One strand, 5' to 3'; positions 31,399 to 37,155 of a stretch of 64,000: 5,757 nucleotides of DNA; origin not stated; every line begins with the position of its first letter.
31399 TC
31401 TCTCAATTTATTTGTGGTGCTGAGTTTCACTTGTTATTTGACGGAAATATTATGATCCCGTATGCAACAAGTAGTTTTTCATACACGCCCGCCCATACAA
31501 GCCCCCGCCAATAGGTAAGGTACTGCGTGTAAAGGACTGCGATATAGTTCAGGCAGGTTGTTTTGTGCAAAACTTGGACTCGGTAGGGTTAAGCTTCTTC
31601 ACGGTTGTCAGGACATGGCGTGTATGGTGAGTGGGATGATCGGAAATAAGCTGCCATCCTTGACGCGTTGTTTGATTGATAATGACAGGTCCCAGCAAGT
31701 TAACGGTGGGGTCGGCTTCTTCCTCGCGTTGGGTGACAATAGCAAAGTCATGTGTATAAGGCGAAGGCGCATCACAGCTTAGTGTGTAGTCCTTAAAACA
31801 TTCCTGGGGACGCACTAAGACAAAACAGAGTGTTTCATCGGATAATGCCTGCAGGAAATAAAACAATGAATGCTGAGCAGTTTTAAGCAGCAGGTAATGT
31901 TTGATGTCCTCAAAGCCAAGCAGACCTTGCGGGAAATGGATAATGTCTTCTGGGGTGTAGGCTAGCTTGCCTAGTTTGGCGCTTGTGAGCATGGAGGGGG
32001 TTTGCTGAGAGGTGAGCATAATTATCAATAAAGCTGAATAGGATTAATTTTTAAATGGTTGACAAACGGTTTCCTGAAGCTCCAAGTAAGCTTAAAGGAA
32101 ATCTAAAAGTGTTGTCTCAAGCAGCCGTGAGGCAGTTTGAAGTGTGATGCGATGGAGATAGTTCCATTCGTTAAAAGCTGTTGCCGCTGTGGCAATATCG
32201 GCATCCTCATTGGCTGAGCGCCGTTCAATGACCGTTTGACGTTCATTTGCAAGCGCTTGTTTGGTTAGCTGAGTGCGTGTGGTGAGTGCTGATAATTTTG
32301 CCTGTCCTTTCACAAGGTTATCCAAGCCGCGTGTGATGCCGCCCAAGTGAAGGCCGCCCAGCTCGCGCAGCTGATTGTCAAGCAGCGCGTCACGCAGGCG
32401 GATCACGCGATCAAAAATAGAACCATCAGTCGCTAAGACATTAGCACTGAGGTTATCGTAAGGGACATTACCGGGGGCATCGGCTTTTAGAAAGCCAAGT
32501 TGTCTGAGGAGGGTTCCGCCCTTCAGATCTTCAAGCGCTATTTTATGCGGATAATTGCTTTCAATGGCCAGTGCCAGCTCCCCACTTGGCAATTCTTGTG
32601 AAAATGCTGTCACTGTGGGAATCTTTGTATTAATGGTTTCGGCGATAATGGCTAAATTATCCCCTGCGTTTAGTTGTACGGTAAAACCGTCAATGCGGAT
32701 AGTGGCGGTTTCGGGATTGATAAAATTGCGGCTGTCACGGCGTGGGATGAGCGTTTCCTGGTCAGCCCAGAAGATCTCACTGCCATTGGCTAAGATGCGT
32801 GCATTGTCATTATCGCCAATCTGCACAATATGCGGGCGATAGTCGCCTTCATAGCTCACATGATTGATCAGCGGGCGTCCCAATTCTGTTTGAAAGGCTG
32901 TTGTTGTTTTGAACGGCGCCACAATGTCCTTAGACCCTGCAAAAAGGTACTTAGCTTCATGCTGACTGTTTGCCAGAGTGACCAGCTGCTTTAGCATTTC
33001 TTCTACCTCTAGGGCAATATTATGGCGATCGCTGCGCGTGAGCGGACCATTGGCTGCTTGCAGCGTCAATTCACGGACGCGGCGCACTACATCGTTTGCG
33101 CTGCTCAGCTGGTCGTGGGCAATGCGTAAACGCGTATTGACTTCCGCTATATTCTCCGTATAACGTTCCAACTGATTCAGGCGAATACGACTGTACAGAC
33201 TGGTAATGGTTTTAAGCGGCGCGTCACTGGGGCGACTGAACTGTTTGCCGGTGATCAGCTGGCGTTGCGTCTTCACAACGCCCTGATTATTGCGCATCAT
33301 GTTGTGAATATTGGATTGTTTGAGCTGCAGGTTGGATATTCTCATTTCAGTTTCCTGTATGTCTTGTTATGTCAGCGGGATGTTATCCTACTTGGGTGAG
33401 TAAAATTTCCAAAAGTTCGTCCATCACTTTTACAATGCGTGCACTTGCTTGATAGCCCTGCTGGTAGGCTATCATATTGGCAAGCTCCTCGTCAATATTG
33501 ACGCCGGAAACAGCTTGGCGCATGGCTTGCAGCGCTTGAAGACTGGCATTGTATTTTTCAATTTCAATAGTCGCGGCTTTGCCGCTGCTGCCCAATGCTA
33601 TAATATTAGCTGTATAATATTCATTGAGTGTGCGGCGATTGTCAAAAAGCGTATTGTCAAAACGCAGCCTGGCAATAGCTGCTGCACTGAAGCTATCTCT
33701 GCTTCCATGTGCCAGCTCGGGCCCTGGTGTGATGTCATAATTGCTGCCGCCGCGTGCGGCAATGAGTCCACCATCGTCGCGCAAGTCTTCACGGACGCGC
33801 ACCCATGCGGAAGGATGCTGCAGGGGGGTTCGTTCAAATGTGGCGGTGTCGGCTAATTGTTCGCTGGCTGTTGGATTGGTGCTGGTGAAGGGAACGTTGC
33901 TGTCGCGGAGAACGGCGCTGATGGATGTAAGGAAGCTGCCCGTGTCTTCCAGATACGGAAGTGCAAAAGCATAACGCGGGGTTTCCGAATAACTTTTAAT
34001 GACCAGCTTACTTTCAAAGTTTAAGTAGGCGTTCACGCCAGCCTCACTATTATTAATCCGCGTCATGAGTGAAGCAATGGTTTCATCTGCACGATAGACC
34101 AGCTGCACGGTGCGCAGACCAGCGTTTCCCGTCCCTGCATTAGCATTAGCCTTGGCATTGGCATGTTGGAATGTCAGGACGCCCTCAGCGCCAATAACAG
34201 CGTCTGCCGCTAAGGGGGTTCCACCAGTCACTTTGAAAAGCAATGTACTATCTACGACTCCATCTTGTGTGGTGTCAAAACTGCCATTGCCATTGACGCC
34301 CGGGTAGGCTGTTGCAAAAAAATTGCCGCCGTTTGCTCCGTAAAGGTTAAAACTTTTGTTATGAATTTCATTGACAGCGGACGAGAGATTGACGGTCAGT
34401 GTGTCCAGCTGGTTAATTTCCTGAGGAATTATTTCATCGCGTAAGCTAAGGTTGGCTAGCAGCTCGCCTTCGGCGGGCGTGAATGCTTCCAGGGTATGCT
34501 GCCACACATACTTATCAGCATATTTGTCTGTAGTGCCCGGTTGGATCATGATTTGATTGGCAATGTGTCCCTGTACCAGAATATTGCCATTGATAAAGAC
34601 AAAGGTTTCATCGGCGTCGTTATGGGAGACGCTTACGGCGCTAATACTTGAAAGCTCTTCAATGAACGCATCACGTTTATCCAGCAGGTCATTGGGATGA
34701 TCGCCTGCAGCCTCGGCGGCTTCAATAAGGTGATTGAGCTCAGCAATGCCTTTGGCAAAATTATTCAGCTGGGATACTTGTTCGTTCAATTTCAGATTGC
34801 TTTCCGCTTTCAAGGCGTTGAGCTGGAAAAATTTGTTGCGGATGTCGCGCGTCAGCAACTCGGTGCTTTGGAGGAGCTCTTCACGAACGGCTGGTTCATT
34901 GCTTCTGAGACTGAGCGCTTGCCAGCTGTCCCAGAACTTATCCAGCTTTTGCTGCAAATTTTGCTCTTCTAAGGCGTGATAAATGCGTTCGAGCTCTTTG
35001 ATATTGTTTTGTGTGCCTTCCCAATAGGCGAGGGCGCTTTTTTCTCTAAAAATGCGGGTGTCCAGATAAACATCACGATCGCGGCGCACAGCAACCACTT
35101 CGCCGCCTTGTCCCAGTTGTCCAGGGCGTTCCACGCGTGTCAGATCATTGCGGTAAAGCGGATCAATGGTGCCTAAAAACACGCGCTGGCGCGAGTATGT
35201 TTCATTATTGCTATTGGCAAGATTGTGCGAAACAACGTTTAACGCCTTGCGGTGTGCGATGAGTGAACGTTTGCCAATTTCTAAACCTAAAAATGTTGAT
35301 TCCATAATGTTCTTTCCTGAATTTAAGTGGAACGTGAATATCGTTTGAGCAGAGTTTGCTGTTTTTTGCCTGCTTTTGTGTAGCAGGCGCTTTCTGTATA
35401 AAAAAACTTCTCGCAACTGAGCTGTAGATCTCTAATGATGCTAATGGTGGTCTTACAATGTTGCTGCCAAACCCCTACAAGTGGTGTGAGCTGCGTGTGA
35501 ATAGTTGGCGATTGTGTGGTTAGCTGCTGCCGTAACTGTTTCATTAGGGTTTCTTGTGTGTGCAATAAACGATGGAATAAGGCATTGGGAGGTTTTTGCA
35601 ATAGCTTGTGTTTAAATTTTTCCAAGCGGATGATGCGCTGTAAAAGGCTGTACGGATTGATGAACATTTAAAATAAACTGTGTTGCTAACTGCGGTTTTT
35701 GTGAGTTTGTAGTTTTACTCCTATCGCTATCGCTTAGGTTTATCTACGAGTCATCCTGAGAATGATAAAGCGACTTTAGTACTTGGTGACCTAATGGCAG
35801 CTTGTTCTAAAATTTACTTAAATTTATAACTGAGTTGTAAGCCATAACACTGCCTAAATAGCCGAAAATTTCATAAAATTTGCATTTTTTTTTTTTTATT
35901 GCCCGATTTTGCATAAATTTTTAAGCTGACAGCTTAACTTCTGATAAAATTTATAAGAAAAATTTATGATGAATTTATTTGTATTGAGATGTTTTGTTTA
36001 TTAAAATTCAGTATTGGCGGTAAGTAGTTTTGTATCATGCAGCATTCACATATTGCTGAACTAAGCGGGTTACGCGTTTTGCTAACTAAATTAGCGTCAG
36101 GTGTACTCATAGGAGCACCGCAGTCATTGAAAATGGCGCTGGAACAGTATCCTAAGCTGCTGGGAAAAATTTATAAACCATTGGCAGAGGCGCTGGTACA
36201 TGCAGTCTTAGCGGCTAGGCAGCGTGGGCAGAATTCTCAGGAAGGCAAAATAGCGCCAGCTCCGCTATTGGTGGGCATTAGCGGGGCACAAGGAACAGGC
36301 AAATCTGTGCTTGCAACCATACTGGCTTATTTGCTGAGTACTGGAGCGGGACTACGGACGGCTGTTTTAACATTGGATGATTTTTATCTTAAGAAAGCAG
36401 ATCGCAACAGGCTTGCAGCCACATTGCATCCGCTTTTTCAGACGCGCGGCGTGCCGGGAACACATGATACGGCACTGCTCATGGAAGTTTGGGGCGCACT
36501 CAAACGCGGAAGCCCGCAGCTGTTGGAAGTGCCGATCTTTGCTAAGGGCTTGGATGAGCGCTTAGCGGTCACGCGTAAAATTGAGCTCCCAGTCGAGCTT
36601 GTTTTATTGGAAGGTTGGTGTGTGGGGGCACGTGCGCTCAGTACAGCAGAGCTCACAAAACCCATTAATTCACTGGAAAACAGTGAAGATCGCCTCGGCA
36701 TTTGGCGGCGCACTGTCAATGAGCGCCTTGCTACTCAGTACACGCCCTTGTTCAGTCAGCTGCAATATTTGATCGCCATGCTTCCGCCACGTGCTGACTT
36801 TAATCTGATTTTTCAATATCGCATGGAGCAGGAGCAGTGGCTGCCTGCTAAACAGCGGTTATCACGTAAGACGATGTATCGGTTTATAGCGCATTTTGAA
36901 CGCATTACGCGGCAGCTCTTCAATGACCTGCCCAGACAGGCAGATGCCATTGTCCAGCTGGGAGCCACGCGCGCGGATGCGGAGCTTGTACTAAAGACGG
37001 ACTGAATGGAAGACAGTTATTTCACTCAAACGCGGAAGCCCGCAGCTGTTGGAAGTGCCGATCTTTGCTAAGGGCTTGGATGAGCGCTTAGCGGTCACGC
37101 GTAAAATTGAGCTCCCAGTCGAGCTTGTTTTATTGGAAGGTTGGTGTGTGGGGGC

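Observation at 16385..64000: Recurrent pattern: five recent tandem segmental duplications in 64 kb, four of them straddling convergent gene ends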

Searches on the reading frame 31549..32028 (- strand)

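Call 47: search_protein_families(library=pfam, proteins=[window:31549-32028:-], max_evalue=0.0001)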
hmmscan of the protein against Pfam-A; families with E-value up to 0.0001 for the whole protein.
window:31549-32028:- (159 aa): 1 family
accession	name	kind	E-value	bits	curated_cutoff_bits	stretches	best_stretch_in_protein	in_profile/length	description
PF02623.20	FliW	-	7.8e-25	87.5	25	1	30-139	1-121/122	FliW protein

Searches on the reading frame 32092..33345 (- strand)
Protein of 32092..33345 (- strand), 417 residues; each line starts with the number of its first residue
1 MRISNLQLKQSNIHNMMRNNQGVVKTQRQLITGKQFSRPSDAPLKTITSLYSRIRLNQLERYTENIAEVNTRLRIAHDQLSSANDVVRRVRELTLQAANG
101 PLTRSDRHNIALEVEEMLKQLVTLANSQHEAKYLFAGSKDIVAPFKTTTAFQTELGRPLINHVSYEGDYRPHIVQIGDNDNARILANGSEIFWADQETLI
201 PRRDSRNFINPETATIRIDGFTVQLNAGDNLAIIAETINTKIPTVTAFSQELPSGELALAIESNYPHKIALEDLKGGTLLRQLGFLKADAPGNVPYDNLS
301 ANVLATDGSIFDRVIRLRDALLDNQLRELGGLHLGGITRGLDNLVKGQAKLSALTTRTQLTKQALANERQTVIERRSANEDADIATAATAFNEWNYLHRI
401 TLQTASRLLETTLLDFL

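Call 47: search_protein_families(library=pfam, proteins=[window:32092-33345:-], max_evalue=0.0001)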
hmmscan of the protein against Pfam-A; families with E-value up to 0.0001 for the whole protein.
window:32092-33345:- (417 aa): 1 family
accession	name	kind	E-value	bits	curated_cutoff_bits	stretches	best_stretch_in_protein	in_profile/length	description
PF00669.25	Flagellin_N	-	7.8e-14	52.4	26.6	1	3-139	1-138/139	Bacterial flagellin N-terminal helical region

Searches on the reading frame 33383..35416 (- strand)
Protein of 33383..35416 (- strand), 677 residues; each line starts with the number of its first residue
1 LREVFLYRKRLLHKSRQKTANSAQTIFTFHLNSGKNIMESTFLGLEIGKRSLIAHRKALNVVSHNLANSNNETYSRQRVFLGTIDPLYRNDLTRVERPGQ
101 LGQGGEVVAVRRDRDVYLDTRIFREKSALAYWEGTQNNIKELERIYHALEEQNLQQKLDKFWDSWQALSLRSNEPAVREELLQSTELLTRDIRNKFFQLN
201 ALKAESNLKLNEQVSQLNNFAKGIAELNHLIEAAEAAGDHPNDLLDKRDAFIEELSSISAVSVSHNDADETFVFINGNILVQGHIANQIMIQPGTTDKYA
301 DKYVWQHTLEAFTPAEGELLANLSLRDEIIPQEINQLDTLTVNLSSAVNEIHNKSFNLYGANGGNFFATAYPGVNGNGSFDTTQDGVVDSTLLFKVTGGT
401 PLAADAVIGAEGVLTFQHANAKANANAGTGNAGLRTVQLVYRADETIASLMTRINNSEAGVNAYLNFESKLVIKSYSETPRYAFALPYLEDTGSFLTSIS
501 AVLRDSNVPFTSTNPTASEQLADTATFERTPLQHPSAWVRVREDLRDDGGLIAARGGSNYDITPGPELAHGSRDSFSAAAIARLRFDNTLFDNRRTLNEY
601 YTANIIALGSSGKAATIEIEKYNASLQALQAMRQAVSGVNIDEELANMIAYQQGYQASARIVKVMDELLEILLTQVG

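Call 47: search_protein_families(library=pfam, proteins=[window:33383-35416:-], max_evalue=0.0001)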
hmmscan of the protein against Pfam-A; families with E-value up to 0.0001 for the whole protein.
window:33383-35416:- (677 aa): 2 families
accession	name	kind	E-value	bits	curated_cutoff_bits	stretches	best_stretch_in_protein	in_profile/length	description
PF22638.1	FlgK_D1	-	6.9e-50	170.2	28.6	1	140-367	2-233/233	Flagellar hook-associated protein FlgK helical domain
PF06429.18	Flg_bbr_C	-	1.9e-11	43.7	23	1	636-673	7-44/46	Flagellar basal body rod FlgEFG protein C-terminal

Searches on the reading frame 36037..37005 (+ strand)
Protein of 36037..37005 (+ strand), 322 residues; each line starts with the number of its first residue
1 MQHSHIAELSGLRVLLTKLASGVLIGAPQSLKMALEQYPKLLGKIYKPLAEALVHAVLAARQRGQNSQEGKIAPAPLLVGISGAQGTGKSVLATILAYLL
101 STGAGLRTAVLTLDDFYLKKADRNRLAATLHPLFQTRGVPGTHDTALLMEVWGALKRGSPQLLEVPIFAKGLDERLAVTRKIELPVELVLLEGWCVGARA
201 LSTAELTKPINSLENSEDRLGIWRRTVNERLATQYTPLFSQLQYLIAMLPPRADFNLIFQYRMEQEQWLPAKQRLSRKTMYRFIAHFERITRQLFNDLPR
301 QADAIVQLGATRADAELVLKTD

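Call 7: search_protein_families(library=ncbifam, proteins=[window:36037-37005:+])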
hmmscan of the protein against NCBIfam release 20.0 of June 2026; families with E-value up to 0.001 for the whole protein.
window:36037-37005:+ (322 aa): 6 families
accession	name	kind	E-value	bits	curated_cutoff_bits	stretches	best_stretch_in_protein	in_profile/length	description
NF006746.0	PRK09270.1-5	subfamily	3.5e-12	45.7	250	1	77-194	22-132/210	nucleoside/nucleotide kinase family protein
TIGR00554.2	panK_bact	equivalog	4.2e-08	32.8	235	1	44-196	46-197/310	type I pantothenate kinase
NF006743.0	PRK09270.1-2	equivalog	4.2e-07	29.2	227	1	77-193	29-138/217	nucleoside/nucleotide kinase family protein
TIGR00235.1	udk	equivalog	3.4e-06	26.9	220.3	1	77-194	7-114/207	uridine kinase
NF004018.0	PRK05480.1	equivalog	6.9e-05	22.4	180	1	76-194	6-114/210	uridine kinase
NF006744.0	PRK09270.1-3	equivalog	0.00016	21.2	281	1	77-177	24-118/213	nucleoside/nucleotide kinase family protein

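Call 48: search_protein_families(library=pfam, proteins=[window:36037-37005:+], max_evalue=0.0001)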
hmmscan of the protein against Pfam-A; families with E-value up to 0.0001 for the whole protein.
window:36037-37005:+ (322 aa): 0 families

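Call 81: find_related_loci(query=A1, collection=metagenome_contigs, flank=4000)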
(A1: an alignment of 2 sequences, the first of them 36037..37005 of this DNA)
Query A1 (322 aa) in metagenome_contigs; peptide patterns used: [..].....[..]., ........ (x = any residue, [..] = any of these).
600 stretches matched a pattern (row limit reached: there are more); 506 encode a relative of the query (tblastn E <= 1e-3); the best 80 are kept; 80 distinct loci.
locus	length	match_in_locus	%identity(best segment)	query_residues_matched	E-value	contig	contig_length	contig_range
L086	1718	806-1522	46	56-308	2e-66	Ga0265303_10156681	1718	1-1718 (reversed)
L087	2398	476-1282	43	28-315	9e-63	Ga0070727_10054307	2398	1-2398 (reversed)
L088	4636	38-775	44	71-313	8e-62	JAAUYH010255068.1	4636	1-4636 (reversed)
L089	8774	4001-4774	41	69-322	2e-60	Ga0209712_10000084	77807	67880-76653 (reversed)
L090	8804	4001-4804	39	36-312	4e-60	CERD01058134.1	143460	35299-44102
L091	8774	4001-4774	41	69-322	3e-60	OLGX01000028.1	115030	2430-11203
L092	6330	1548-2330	42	44-313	2e-59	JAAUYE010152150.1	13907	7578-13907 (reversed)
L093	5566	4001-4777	40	44-312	1e-58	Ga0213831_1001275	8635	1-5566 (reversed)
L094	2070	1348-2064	44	76-312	5e-60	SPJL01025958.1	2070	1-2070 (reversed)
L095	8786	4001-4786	40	42-309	2e-58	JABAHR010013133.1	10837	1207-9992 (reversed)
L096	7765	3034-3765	42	76-308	5e-58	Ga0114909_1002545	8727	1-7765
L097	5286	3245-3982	45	75-310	7e-58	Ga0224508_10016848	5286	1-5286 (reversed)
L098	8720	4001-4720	45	76-312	4e-57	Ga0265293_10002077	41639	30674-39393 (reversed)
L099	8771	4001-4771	42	48-310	3e-57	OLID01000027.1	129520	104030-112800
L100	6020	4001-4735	45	76-313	2e-57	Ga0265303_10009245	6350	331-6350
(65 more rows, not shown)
